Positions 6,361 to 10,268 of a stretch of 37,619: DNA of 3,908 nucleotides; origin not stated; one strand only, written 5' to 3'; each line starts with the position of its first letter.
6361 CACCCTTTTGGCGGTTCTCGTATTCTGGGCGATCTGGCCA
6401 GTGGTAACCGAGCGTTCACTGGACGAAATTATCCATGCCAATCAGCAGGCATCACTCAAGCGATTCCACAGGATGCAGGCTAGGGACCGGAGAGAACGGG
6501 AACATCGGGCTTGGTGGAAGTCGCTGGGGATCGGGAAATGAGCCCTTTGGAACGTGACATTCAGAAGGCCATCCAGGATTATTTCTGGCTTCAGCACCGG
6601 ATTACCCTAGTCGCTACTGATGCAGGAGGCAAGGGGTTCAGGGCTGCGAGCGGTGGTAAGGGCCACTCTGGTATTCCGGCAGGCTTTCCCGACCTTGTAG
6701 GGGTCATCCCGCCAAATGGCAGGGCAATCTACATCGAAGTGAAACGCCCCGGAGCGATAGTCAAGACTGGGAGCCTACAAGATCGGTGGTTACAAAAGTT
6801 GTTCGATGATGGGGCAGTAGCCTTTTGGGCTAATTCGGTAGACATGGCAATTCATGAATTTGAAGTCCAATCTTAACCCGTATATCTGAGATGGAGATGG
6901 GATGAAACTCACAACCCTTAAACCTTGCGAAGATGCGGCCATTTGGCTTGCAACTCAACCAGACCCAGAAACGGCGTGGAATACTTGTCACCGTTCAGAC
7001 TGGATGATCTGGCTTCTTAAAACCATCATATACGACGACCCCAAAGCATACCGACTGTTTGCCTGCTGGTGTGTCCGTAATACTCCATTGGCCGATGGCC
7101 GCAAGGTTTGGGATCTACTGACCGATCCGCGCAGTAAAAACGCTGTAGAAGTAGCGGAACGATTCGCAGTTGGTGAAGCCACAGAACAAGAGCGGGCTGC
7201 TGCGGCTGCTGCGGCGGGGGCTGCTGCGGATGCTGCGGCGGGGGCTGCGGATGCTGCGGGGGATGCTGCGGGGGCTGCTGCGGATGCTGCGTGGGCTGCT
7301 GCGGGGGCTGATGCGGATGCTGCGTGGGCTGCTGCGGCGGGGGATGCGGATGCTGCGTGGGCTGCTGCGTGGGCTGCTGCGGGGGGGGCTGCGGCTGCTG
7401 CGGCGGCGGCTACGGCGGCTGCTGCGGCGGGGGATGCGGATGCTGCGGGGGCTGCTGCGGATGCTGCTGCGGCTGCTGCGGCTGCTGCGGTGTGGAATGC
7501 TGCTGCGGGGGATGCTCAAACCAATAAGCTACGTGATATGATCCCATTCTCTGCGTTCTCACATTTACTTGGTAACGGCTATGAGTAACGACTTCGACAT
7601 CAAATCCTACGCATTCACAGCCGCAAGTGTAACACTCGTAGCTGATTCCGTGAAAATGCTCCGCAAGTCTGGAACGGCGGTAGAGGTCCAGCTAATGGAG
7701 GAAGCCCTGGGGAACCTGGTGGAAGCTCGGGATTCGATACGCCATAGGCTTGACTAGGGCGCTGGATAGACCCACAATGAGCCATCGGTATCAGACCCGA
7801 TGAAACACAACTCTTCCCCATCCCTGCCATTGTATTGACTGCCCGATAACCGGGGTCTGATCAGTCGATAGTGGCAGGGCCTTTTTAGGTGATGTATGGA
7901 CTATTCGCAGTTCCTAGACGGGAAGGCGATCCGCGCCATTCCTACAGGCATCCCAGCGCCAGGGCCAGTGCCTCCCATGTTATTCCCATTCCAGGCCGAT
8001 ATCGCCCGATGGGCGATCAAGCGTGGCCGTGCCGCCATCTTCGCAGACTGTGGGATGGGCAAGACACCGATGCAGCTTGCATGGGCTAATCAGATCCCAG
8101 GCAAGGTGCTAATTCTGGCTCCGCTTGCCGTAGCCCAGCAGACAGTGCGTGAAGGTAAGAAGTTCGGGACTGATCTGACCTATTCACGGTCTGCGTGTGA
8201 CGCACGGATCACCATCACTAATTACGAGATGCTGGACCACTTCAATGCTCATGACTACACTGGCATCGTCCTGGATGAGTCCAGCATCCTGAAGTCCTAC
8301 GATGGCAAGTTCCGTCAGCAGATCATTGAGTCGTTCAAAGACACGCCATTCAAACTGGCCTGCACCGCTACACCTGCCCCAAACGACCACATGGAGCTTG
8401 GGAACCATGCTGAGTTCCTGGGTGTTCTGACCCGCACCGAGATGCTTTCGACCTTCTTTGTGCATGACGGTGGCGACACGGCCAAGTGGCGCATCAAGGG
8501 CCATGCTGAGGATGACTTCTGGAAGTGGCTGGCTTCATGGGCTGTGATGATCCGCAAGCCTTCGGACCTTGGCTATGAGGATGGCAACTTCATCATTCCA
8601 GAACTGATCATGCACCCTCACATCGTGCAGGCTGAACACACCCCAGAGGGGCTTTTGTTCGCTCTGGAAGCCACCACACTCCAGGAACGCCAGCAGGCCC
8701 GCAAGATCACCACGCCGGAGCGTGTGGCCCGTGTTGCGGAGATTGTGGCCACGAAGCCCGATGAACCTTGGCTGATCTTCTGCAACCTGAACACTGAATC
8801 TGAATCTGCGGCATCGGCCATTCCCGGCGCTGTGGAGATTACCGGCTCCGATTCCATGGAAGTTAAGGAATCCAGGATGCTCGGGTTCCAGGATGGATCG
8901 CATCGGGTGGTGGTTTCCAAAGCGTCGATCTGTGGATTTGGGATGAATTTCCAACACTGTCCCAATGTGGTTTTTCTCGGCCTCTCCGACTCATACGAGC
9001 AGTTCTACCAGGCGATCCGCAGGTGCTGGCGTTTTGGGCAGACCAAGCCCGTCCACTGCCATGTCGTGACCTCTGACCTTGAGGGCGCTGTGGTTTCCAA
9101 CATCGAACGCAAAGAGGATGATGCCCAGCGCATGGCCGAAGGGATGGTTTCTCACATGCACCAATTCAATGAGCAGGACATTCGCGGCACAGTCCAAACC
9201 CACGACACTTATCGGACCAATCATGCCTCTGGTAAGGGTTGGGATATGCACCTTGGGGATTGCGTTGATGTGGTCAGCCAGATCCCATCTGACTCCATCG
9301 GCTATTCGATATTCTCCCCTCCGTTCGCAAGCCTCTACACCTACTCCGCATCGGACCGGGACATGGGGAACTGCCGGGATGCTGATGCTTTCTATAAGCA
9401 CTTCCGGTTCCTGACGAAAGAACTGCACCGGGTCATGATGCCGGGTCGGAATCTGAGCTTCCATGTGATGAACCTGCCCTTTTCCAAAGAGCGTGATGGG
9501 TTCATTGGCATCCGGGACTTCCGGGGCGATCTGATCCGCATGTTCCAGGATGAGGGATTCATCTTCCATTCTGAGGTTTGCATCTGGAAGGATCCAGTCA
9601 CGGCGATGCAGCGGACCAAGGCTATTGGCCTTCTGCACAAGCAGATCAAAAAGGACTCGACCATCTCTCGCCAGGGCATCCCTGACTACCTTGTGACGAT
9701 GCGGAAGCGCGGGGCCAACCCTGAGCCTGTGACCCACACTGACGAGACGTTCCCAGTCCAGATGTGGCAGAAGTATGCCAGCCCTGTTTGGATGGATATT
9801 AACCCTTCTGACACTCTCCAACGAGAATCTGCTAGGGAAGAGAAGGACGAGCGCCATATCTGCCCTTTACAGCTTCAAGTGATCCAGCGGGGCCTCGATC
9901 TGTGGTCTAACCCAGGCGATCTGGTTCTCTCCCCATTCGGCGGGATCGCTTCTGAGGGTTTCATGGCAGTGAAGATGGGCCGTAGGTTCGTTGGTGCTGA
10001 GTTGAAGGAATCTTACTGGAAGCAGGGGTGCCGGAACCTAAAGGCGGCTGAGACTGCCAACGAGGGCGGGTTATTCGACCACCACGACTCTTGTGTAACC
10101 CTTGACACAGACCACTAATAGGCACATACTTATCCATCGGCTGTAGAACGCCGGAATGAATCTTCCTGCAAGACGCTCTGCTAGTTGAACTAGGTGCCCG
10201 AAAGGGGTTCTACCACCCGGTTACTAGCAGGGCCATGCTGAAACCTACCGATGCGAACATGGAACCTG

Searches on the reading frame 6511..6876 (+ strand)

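Call 37: search_protein_families(library=pfam, proteins=[window:6511-6876:+], max_evalue=0.01)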
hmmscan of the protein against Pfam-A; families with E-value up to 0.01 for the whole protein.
window:6511-6876:+ (121 aa): 1 family
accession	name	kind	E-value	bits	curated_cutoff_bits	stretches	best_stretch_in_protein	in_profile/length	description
PF08774.17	VRR_NUC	-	1.8e-07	31.7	23.8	1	55-109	60-114/116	VRR-NUC domain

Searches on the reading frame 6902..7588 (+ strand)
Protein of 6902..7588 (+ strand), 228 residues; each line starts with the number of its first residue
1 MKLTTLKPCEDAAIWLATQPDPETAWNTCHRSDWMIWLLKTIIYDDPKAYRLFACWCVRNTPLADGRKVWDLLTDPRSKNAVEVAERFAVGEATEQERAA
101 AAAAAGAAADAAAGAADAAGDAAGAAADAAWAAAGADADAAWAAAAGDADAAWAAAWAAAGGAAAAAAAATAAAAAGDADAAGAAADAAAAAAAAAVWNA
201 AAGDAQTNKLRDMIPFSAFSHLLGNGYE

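Call 16: search_protein_families(library=phrogs, proteins=[window:6902-7588:+], max_evalue=0.001)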
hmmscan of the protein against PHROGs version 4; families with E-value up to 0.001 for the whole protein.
window:6902-7588:+ (228 aa): 1 family
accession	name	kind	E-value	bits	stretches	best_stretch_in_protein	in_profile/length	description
phrog_18326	-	unknown function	2.1e-14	54.6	1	34-145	51-158/203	-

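Call 37: search_protein_families(library=pfam, proteins=[window:6902-7588:+], max_evalue=0.01)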
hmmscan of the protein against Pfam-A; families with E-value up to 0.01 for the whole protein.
window:6902-7588:+ (228 aa): 0 families

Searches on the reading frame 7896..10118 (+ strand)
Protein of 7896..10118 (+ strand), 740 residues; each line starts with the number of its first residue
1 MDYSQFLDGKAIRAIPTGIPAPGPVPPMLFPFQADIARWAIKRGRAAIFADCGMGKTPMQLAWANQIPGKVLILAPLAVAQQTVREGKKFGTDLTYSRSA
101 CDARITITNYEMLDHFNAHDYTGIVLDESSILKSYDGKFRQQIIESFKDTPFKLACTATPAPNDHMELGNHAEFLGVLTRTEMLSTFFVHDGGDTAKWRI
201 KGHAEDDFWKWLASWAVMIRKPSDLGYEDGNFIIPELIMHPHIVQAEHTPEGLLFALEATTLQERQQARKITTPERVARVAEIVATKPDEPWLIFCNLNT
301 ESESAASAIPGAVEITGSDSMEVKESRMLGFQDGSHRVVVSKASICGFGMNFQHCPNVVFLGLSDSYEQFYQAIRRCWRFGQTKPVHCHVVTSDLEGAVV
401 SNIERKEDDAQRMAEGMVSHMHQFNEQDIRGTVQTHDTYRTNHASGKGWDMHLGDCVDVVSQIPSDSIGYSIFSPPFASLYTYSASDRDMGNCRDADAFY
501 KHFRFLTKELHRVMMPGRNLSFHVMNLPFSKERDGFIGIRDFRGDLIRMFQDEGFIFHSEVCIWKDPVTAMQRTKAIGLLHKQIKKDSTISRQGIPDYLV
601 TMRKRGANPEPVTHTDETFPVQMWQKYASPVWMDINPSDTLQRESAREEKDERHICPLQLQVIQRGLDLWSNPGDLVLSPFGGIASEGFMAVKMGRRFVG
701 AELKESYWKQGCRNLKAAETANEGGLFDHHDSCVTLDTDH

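Call 16: search_protein_families(library=phrogs, proteins=[window:7896-10118:+], max_evalue=0.001)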
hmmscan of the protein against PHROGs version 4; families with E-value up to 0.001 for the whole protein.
window:7896-10118:+ (740 aa): 10 families
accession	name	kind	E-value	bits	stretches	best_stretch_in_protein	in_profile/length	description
phrog_16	-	DNA, RNA and nucleotide metabolism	1.1e-75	256.6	1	22-731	266-926/986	DNA helicase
phrog_62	-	DNA, RNA and nucleotide metabolism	4.8e-63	214.3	1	24-428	692-1147/1881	DNA helicase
phrog_67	-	other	4.9e-29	102.9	1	438-726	113-354/743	DNA methyltransferase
phrog_498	-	other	2.5e-13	50.4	2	623-709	325-414/633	DNA methyltransferase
phrog_12517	-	unknown function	2.1e-11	44.6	1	429-564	140-269/316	-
phrog_18293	-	other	3.1e-06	28.1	1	664-723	56-115/119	methyltransferase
phrog_11354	-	unknown function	5.4e-06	27.1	1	331-417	19-108/116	-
phrog_6025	-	other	2.4e-05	25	1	449-581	12-125/192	DNA methyltransferase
phrog_3008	-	other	0.00014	22.2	1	646-716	142-212/244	DNA methyltransferase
phrog_6952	-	other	0.00023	22.1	1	653-716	113-176/181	DNA methyltransferase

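Call 38: search_protein_families(library=pfam, proteins=[window:7896-10118:+], max_evalue=0.01)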
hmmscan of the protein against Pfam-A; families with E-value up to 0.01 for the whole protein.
window:7896-10118:+ (740 aa): 4 families
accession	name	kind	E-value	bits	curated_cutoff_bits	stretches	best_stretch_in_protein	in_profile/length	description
PF01555.25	N6_N4_Mtase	-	1.4e-11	45.2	26.7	1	473-709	6-217/221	DNA methylase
PF00271.37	Helicase_C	-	4.2e-09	37.1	23.5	1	277-381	3-110/110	Helicase conserved C-terminal domain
PF00270.35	DEAD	-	0.0002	21.6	26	1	31-163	2-162/167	DEAD/DEAH box helicase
PF04851.21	ResIII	-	0.005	17.2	22.5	0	42-160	22-162/164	Type III restriction enzyme, res subunit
